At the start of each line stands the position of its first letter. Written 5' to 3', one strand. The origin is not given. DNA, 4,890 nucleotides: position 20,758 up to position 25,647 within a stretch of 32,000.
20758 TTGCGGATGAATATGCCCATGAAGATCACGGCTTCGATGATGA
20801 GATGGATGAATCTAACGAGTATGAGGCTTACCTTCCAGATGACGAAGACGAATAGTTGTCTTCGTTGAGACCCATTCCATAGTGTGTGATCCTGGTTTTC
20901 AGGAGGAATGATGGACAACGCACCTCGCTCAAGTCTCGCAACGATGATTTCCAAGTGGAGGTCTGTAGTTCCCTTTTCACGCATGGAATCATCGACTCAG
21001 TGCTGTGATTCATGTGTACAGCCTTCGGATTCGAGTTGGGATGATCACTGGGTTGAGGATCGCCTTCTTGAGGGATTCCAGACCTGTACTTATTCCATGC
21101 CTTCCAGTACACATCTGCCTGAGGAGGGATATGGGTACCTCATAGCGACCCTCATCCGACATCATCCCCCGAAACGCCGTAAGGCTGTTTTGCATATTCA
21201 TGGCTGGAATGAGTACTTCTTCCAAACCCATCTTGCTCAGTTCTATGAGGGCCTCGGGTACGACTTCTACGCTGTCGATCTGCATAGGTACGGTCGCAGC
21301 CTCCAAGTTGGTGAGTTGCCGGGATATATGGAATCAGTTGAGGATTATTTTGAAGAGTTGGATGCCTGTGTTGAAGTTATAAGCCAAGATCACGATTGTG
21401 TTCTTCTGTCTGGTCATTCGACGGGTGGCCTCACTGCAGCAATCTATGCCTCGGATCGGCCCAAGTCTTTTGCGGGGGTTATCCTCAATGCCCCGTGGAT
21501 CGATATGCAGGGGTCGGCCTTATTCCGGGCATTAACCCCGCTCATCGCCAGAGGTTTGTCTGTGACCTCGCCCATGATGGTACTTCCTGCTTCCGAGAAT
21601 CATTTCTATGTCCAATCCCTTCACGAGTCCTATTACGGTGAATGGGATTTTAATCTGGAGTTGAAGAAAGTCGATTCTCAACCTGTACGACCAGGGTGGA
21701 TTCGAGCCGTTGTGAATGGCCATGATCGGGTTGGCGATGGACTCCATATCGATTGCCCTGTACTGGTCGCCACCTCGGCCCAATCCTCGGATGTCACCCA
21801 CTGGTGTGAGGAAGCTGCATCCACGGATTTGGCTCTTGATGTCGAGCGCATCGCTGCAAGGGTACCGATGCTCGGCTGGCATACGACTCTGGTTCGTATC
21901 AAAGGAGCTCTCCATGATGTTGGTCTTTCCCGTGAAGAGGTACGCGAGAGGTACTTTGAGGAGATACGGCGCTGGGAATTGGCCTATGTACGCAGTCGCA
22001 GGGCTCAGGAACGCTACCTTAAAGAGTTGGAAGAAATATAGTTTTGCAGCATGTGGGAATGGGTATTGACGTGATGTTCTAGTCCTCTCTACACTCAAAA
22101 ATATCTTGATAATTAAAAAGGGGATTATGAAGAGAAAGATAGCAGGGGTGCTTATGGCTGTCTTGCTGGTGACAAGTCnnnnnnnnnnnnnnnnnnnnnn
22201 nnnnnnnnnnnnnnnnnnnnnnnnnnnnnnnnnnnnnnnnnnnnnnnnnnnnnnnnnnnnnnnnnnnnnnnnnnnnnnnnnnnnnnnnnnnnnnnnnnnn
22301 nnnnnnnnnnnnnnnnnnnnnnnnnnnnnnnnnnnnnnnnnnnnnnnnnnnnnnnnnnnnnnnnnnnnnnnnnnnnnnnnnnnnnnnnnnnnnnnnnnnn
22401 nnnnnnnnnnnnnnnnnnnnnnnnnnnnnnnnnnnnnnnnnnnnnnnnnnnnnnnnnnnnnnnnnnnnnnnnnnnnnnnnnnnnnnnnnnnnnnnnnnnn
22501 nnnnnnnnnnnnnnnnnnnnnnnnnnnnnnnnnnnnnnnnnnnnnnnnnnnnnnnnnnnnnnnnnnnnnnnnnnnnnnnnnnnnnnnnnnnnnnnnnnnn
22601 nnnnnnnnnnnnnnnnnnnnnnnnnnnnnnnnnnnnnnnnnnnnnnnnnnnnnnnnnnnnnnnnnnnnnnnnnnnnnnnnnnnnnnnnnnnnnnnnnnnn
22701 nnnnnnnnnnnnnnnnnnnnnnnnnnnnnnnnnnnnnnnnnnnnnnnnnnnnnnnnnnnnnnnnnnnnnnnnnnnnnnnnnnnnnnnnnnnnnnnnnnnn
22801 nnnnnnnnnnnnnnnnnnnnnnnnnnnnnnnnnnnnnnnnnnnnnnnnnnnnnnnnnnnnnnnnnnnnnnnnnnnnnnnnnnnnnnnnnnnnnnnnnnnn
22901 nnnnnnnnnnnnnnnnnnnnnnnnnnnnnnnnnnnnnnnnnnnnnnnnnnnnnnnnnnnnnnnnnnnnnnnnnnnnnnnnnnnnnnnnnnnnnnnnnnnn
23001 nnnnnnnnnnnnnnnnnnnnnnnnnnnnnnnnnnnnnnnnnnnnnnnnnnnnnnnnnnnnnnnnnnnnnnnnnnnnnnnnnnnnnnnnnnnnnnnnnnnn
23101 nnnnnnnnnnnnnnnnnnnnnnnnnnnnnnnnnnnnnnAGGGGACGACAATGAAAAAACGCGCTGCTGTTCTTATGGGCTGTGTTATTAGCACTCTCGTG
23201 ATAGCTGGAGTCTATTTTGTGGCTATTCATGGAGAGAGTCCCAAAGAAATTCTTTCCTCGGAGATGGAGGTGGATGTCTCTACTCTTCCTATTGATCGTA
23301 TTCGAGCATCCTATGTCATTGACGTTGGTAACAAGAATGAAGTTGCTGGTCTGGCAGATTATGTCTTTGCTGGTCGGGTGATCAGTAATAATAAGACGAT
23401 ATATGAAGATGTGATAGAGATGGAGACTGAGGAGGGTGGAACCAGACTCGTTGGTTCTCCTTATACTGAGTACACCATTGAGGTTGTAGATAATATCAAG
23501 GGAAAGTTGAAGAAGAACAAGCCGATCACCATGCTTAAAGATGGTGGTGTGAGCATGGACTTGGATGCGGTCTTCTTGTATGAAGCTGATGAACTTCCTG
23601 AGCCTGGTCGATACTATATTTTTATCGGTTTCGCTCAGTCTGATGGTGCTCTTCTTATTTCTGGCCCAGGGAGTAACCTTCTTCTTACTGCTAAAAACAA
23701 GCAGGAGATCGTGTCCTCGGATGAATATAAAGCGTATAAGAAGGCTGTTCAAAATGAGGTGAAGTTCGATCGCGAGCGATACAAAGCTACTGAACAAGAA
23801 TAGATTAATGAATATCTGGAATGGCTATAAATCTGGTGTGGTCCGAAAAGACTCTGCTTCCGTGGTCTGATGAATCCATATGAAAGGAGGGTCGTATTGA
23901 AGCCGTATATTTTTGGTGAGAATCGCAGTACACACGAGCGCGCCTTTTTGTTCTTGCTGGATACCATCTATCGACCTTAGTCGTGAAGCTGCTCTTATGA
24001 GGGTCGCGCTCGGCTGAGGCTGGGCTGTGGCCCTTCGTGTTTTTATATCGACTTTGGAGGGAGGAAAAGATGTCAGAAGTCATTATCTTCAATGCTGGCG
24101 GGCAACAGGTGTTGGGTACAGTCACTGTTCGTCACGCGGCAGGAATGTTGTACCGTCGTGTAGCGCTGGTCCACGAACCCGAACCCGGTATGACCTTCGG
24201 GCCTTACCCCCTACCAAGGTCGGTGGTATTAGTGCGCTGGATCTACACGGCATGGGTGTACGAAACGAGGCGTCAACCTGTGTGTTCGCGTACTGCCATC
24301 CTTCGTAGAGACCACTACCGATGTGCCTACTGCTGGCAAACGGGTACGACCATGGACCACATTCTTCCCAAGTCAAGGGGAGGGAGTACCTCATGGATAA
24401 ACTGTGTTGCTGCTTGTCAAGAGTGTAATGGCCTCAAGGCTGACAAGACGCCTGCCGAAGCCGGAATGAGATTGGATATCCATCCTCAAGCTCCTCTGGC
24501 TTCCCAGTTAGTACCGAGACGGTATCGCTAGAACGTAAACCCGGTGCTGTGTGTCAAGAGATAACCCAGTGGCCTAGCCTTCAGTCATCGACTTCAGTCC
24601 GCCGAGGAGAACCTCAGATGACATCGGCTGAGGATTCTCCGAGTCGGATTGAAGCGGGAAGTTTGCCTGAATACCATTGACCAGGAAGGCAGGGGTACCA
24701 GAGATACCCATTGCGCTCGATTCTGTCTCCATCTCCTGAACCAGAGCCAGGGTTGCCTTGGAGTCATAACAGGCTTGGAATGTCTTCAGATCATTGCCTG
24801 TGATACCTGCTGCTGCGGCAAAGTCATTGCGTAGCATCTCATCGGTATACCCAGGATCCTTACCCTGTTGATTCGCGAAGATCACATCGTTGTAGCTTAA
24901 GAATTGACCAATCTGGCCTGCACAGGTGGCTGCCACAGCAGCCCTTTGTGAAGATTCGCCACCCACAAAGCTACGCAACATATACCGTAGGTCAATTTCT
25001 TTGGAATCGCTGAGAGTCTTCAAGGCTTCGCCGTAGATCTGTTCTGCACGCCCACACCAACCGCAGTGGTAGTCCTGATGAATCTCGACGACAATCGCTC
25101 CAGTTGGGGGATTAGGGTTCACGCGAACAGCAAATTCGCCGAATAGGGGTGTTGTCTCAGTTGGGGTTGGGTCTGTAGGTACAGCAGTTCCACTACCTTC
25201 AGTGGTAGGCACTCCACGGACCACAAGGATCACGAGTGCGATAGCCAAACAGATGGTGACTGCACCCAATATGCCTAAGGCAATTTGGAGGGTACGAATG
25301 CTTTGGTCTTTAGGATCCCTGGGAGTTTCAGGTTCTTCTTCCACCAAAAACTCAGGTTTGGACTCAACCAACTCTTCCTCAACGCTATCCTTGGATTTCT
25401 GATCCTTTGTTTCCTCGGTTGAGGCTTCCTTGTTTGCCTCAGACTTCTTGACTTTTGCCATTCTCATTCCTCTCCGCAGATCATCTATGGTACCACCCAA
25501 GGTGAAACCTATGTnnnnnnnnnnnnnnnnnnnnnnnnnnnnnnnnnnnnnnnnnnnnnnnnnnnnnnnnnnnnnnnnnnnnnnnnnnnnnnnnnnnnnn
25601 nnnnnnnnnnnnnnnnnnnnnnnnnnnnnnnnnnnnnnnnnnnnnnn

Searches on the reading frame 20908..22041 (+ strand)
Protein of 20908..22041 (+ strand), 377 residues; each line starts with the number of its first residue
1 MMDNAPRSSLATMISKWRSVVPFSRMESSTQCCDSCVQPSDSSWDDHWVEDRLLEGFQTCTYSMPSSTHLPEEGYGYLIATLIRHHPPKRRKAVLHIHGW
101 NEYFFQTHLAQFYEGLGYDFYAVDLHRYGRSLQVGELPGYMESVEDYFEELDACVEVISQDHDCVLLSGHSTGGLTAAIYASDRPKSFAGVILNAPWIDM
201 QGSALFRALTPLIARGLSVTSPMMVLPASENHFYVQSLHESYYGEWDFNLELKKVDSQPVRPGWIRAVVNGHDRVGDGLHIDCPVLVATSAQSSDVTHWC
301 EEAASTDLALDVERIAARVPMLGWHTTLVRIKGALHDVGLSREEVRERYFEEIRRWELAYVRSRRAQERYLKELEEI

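Call 7: search_protein_families(library=pfam, proteins=[window:20908-22041:+], max_evalue=0.01)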
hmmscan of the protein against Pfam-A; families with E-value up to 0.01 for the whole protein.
window:20908-22041:+ (377 aa): 5 families
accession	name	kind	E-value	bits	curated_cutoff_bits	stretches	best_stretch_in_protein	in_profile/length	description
PF12146.15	Hydrolase_4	-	2.9e-18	66.5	27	1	89-231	2-144/239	Serine aminopeptidase, S33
PF12697.13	Abhydrolase_6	-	4.4e-09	37.8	26.3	1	94-310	1-195/217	Alpha/beta hydrolase family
PF00561.26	Abhydrolase_1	-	6.9e-07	29.6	25.8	1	93-204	2-116/245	alpha/beta hydrolase fold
PF00326.27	Peptidase_S9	-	6.2e-06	26.3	22.6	1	143-207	44-108/213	Prolyl oligopeptidase family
PF00756.26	Esterase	-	0.00049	20.4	22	1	161-222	112-154/251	Putative esterase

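Call 39: find_homologous_proteins(query=window:20908-22038:+, max_evalue=1e-40)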
Query window:20908-22038:+ (377 aa): 1445 proteins with E <= 1e-40 among 4770 candidates; the best 120 are listed.
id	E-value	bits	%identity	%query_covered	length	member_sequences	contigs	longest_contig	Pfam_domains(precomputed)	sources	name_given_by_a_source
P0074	5.1e-260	880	100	100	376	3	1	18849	PF00326.28,PF12697.14,PF00561.27,PF12146.16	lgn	-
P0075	1.1e-188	645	73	100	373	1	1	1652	PF00326.28,PF00561.27,PF12146.16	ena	-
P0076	6.8e-170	583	66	99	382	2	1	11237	PF12697.14,PF00561.27,PF12146.16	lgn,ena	-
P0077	7.0e-170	583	67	99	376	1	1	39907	PF00326.28,PF12697.14,PF00561.27,PF12146.16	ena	-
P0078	1.1e-168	579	68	99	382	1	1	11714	PF00326.28,PF12697.14,PF00561.27,PF12146.16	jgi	-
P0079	5.8e-167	574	65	99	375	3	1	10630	PF12697.14,PF00561.27,PF12146.16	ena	-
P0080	1.4e-165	569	65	99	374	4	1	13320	PF12697.14,PF00561.27,PF12146.16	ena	-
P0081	9.0e-165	567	66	99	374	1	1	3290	PF12697.14,PF00561.27,PF12146.16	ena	-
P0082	1.9e-164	565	65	98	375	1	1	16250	PF00326.28,PF12697.14,PF00561.27,PF12146.16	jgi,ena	-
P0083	2.5e-163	562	66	96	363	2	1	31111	PF00326.28,PF12697.14,PF00561.27,PF12146.16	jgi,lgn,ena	-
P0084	2.7e-163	562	67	94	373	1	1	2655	PF12697.14,PF00561.27,PF12146.16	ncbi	-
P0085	4.3e-163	561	66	99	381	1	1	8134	PF00326.28,PF12697.14,PF00561.27,PF12146.16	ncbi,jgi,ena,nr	ncbi:MAG: alpha/beta hydrolase [Propionibacteriaceae bacterium]|nr:alpha/beta hydrolase [Propionibac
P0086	1.1e-162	560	65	96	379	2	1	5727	PF12697.14,PF00561.27,PF12146.16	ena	-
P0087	3.2e-162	558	64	98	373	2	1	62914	PF12697.14,PF00561.27,PF12146.16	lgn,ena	-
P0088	1.3e-161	556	64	99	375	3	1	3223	PF12697.14,PF00561.27,PF12146.16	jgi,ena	-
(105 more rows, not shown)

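Call 40: find_encoding_contigs(protein=P0077, flank=6000, max_places=2)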
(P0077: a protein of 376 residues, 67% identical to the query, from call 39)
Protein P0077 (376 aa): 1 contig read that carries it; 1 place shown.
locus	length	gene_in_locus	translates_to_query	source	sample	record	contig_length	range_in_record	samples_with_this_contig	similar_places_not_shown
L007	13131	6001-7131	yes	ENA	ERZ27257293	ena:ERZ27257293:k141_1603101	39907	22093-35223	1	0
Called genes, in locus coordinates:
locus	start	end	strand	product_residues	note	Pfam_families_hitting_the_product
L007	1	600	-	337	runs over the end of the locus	PF00106:adh_short (weak), PF01073:3Beta_HSD, PF01370:Epimerase, PF02719:Polysacc_synt_2, PF04321:RmlD_sub_bind, PF08659:KR, PF16363:GDP_Man_Dehyd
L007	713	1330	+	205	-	PF06078:DUF937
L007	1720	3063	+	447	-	PF01546:Peptidase_M20, PF07687:M20_dimer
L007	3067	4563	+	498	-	PF00310:GATase_2 (faint), PF13522:GATase_6, PF13537:GATase_7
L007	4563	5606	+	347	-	PF00586:AIRS, PF02769:AIRS_C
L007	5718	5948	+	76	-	PF11273:DUF3073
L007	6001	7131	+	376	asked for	PF00561:Abhydrolase_1, PF12146:Hydrolase_4, PF12697:Abhydrolase_6, PF00326:Peptidase_S9 (weak)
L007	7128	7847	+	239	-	PF02146:SIR2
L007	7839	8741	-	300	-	PF13462:Thioredoxin_4, PF01323:DSBA (weak)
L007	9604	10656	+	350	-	PF13407:Peripla_BP_4, PF00532:Peripla_BP_1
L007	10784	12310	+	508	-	PF00005:ABC_tran, PF13304:AAA_21 (faint), PF00005:ABC_tran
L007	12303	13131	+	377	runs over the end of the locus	PF02653:BPD_transp_2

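Call 41: find_encoding_contigs(protein=P0087, flank=6000, max_places=2)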
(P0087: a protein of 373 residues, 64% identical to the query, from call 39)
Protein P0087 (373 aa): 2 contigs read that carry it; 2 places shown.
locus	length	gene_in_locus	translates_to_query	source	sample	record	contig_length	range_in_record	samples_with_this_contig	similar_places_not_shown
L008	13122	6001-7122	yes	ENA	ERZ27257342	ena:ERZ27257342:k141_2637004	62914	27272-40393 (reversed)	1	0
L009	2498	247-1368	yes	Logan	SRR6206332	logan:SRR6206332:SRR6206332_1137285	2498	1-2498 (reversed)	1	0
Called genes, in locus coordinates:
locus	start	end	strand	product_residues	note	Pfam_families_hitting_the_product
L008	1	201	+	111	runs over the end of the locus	PF01192:RNA_pol_Rpb6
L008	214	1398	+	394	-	PF00438:S-AdoMet_synt_N, PF02772:S-AdoMet_synt_M, PF02773:S-AdoMet_synt_C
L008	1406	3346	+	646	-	PF17764:PriA_3primeBD, PF27106:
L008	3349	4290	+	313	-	PF00551:Formyl_trans_N, PF02911:Formyl_trans_C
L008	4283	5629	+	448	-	PF01029:NusB, PF01189:Methyltr_RsmB-F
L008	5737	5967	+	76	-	PF11273:DUF3073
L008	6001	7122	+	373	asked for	PF00561:Abhydrolase_1, PF12146:Hydrolase_4, PF12697:Abhydrolase_6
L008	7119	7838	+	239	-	PF02146:SIR2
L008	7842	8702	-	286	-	PF13462:Thioredoxin_4, PF01323:DSBA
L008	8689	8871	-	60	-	-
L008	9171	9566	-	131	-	PF01850:PIN (weak)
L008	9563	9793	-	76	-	-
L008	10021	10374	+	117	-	PF06262:Zincin_1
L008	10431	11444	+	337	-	-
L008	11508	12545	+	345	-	PF25135:DUF7822 (weak)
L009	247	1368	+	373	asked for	PF00561:Abhydrolase_1, PF12146:Hydrolase_4, PF12697:Abhydrolase_6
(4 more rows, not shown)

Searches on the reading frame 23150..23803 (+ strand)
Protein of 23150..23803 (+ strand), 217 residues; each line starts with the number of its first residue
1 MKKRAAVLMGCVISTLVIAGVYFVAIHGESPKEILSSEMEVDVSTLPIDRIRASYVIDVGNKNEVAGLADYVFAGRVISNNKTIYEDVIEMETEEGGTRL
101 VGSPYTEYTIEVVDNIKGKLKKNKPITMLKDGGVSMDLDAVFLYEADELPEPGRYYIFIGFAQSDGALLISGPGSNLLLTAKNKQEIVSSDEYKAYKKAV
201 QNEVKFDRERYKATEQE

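Call 7: search_protein_families(library=pfam, proteins=[window:23150-23803:+], max_evalue=0.01)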
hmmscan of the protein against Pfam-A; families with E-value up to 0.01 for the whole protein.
window:23150-23803:+ (217 aa): 0 families

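Call 18: search_protein_families(library=ncbifam, proteins=[window:23150-23803:+], max_evalue=0.1)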
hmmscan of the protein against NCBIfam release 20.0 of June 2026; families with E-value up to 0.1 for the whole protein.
window:23150-23803:+ (217 aa): 1 family
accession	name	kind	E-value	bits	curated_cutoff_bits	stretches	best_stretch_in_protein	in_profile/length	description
NF003646.0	PRK05286.1-4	equivalog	0.074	11.8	457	1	75-140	240-304/341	quinone-dependent dihydroorotate dehydrogenase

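Call 33: find_homologous_proteins(query=window:23150-23800:+)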
Query window:23150-23800:+ (217 aa): 12 proteins with E <= 0.001 among 508 candidates.
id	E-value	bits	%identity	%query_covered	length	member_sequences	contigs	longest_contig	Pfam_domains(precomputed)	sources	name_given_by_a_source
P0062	5.4e-135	465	100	100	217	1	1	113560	-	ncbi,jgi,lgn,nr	ncbi:MAG: hypothetical protein LBG99_05740 [Propionibacteriaceae bacterium]|jgi:hypothetical protein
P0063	4.6e-67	244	51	98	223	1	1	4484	-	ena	-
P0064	2.3e-66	241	57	85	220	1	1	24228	-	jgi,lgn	jgi:hypothetical protein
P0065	2.3e-62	228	61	82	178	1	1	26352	-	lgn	-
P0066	1.4e-55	206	56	79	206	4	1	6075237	-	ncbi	-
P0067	2.4e-54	202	56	78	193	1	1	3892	-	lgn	-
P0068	6.6e-54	201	51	85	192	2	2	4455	-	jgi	-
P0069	1.7e-45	173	50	94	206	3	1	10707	-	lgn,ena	-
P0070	1.2e-41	161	45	97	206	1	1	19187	-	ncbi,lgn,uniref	ncbi:cell surface protein [Pseudobacillus badius]|uniref:cell surface protein n=1 Tax=Bacillus badiu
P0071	4.7e-36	142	45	82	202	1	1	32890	-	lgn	-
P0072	6.2e-24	103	35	100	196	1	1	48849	-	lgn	-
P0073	9.7e-12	63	30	97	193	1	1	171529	-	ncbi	ncbi:MAG: hypothetical protein ACRCUP_01390 [Mycoplasmatales bacterium]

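Call 49: search_solved_structures(query=A3, max_evalue=1)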
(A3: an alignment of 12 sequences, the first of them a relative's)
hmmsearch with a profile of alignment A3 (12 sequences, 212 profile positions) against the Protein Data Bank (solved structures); distinct sequences matched with E-value up to 1: 2.
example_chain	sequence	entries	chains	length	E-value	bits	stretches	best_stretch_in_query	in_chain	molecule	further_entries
7eni_C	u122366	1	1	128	0.3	13.9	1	33-106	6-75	AcrIIA13 protein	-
36ht_I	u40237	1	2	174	0.57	12.9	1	107-181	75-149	Retron-Kva2 HEPN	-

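Call 53: predict_structure(alignment_id=A3)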
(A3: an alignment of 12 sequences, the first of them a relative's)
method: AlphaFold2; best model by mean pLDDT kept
length: 217 residues; sequences in the alignment: 12
mean_pLDDT: 85.8   pTM: 0.79
mean pLDDT of the five models: 85.8, 85.7, 85.0, 83.9, 83.7
residues with pLDDT >= 90: 135; 70-90: 52; 50-70: 2; < 50: 28
segments of 3 or more residues with pLDDT < 50: 1-28
pLDDT, mean of each block of 10 residues (from residue 1): 42 40 45 84 89 86 95 97 92 88 94 97 96 92 91 97 96 91 93 97 94 93
secondary structure, 60 per line:
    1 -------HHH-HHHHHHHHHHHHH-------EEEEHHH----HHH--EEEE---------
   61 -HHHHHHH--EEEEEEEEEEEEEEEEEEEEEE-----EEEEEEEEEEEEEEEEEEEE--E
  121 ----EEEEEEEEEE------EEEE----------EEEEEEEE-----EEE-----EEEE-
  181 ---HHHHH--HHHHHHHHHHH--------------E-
elements in order: H12-24 E32-35 E48-51 H62-68 E71-92 E98-117 E125-134 E141-144 E155-162 E168-170 E176-179 H184-188 H191-201

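Call 57: fold_search(model_id=the predicted structure, library=pdb)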
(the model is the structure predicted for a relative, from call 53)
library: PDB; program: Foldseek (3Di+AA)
matches with E <= 10: 586; with E <= 0.001: 2
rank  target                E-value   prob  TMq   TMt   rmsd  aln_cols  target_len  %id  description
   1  2a74_F                4.1e-04  1.00  0.31  0.25   7.9       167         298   13  Human Complement Component C3c (released 2005-09-27)
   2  1br9                  6.0e-04  1.00  0.31  0.35   8.0       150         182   14  HUMAN TISSUE INHIBITOR OF METALLOPROTEINASE-2 (released 1999-05-04)
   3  2e2d_C                1.2e-03  1.00  0.34  0.40   6.6       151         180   13  Flexibility and variability of TIMP binding: X-ray structure of the complex between collagenase-3/MMP-13 and TIMP-2 (released 2007-03-13)
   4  6xzu_B                1.4e-03  1.00  0.29  0.39   7.8       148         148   11  Complex of C-terminal domain of murine complement C3b with the hC3Nb3 nanobody (released 2020-08-12)
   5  1bqq_T                1.7e-03  1.00  0.33  0.39   7.1       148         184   14  CRYSTAL STRUCTURE OF THE MT1-MMP--TIMP-2 COMPLEX (released 1999-08-18)
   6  1uap_MODEL_1_A        1.8e-03  1.00  0.34  0.52   8.7       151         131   10  NMR structure of the NTR domain from human PCOLCE1 (released 2003-07-15)
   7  2a74_C                2.4e-03  1.00  0.32  0.25   7.9       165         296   13  Human Complement Component C3c (released 2005-09-27)
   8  3l3o_C                2.4e-03  0.99  0.27  0.21   8.1       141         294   12  Staphylococcal Complement Inhibitor (SCIN) in complex with Human Complement Component C3c (released 2010-08-04)
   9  2win_F                2.4e-03  0.99  0.31  0.10   8.2       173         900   12  C3 convertase (C3bBb) stabilized by SCIN (released 2009-06-09)
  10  2win_B                3.2e-03  0.99  0.29  0.09   9.1       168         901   10  C3 convertase (C3bBb) stabilized by SCIN (released 2009-06-09)
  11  2win_D                3.2e-03  0.99  0.29  0.09   9.1       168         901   10  C3 convertase (C3bBb) stabilized by SCIN (released 2009-06-09)
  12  3l5n_B                3.8e-03  0.99  0.28  0.09   7.9       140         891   14  Staphylococcal Complement Inhibitor (SCIN) in complex with Human Complement Component C3b (released 2010-08-04)
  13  1gxd_C                4.2e-03  1.00  0.31  0.35   8.1       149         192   15  proMMP-2/TIMP-2 complex (released 2002-07-09)
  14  2qki_F                4.4e-03  0.99  0.33  0.26   7.8       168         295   14  Human C3c in complex with the inhibitor compstatin (released 2007-08-14)
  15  9sop_A                5.0e-03  1.00  0.34  0.41   8.2       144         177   12  Tissue inhibitor of metalloproteinase-1 (TIMP-1) (released 2025-09-24)
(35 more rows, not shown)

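Call 61: search_protein_families(library=pfam, alignment_id=A3, max_evalue=10)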
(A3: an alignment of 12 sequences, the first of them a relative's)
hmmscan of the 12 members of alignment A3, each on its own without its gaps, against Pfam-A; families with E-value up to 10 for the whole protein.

A. member 1, P0062 (217 aa): 0 families

B. families by the number of members that match (of 12 scanned): 6 families
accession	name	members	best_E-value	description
PF09703.15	Cas_Csa4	1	0.058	CRISPR-associated protein (Cas_Csa4)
PF01755.23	Glyco_transf_25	1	0.062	Glycosyltransferase family 25 (LPS biosynthesis protein)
PF16353.11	LacZ_4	1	0.064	Beta-galactosidase, domain 4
PF13958.12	ToxN_toxin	1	0.068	Toxin ToxN, type III toxin-antitoxin system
PF08723.15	Gag_p15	1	0.1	Gag protein p15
PF04159.19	NB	1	0.55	NB glycoprotein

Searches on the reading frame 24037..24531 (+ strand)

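Call 7: search_protein_families(library=pfam, proteins=[window:24037-24531:+], max_evalue=0.01)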
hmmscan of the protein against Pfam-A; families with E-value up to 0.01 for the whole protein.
window:24037-24531:+ (164 aa): 3 families
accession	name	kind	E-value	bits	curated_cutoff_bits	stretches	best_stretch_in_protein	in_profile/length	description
PF14279.12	HNH_5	-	1.6e-11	44.4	27.5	1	96-146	1-55/56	HNH endonuclease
PF01844.29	HNH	-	3e-11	43.7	21.4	1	96-136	1-46/47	HNH endonuclease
PF13395.12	HNH_4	-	1.1e-05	25.8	22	1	106-139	20-53/54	HNH endonuclease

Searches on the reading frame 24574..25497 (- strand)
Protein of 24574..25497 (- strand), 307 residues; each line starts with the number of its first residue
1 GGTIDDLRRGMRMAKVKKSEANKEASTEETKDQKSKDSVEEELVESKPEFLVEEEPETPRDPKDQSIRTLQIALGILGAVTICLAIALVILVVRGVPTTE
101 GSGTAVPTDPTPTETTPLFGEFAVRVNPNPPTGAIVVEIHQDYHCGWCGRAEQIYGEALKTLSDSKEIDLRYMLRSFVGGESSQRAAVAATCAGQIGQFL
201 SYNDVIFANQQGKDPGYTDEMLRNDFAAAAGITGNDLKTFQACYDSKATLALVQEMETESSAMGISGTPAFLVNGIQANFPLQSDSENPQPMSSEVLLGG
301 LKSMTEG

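Call 28: search_protein_families(library=pfam, proteins=[window:24574-25497:-], max_evalue=0.00001)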
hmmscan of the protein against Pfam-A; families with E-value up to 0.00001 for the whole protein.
window:24574-25497:- (307 aa): 2 families
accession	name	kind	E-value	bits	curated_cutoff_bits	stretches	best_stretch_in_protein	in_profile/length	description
PF13462.12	Thioredoxin_4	-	1.4e-13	51.8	23.2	1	136-280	16-152/165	Thioredoxin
PF01323.26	DSBA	-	5.6e-08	33.2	25.6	1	159-276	64-175/191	DSBA-like thioredoxin domain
